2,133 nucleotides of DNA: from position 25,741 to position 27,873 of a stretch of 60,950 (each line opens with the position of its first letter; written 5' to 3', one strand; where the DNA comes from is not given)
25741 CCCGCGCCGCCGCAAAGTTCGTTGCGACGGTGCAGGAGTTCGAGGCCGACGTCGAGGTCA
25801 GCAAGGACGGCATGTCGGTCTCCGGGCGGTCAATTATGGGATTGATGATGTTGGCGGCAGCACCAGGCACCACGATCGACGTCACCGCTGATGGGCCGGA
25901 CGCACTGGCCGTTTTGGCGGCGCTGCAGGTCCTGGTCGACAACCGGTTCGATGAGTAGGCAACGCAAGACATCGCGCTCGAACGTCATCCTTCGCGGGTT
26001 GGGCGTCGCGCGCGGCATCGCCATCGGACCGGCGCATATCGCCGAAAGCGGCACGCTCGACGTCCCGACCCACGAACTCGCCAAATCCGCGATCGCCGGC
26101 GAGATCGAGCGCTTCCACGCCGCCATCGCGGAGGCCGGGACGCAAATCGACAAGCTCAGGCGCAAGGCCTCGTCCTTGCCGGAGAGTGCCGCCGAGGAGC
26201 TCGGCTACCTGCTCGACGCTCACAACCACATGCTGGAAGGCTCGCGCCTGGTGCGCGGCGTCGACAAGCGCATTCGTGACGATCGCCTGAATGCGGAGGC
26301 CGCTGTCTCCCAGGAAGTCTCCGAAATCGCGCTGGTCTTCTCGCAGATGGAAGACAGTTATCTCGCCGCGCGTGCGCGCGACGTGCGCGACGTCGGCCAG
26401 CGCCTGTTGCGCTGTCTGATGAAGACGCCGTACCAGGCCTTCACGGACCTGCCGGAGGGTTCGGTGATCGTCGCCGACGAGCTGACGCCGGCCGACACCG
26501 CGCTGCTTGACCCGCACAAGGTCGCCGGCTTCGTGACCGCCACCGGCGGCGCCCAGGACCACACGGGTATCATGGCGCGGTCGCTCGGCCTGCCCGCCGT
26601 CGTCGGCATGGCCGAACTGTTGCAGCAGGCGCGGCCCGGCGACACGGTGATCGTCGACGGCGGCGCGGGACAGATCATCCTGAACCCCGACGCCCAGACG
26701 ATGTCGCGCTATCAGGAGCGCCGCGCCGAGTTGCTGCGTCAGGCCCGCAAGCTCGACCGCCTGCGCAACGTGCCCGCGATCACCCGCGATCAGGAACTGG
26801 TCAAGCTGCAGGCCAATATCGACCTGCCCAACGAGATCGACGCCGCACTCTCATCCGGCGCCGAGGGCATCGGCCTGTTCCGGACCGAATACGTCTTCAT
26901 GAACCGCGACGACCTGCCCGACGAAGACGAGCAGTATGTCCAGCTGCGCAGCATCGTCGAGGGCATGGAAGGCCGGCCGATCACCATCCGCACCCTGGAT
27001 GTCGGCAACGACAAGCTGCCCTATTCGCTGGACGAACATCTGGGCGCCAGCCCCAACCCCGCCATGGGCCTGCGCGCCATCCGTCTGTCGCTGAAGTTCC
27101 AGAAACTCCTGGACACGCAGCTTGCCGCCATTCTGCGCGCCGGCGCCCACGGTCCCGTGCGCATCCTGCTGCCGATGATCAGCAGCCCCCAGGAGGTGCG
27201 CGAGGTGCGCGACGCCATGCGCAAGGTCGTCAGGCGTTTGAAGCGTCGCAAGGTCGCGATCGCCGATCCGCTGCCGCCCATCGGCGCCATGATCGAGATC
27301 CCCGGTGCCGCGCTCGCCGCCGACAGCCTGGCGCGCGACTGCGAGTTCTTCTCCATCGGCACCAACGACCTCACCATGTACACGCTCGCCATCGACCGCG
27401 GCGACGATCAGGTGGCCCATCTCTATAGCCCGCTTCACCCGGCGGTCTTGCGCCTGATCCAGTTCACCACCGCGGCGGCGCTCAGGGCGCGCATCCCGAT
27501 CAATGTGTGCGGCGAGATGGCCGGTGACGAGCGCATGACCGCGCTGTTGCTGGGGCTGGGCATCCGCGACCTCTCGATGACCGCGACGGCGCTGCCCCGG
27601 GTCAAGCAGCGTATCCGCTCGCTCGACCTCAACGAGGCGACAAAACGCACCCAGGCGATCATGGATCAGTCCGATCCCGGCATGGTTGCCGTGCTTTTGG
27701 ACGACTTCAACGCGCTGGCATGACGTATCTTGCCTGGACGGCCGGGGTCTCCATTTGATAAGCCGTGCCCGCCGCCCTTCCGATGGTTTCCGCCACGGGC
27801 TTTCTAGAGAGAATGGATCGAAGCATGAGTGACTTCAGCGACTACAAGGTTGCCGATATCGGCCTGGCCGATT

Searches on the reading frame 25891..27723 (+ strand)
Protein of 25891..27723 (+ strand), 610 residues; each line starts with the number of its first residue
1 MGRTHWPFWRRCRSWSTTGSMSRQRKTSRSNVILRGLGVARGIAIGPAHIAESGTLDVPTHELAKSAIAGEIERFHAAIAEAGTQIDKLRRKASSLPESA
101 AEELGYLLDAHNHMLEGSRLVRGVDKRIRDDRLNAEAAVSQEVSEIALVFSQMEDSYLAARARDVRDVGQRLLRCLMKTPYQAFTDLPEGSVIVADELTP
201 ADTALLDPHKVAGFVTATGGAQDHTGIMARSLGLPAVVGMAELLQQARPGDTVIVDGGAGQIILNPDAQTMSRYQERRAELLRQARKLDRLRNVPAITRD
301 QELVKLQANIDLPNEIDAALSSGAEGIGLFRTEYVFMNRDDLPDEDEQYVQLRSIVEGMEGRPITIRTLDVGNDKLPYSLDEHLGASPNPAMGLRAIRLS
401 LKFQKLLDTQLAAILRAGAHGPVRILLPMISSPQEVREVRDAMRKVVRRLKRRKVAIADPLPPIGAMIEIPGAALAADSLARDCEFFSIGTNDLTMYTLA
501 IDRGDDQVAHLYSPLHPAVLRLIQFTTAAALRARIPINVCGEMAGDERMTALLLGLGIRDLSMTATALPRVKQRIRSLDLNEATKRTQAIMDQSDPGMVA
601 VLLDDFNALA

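Call 67: search_protein_families(library=pfam, proteins=[window:25891-27723:+], max_evalue=0.00001)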
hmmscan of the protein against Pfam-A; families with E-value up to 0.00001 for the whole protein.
window:25891-27723:+ (610 aa): 3 families
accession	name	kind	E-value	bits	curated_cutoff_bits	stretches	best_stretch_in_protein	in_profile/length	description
PF02896.24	PEP-utilizers_C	-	3.2e-97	325.7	22.8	1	287-579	3-292/293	PEP-utilising enzyme, PEP-binding domain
PF05524.18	PEP-utilisers_N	-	7.4e-29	100.8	24.4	1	35-161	1-121/121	PEP-utilising enzyme, N-terminal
PF00391.29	PEP-utilizers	-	4.4e-23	81.1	23.1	1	187-260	1-72/72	PEP-utilising enzyme, mobile domain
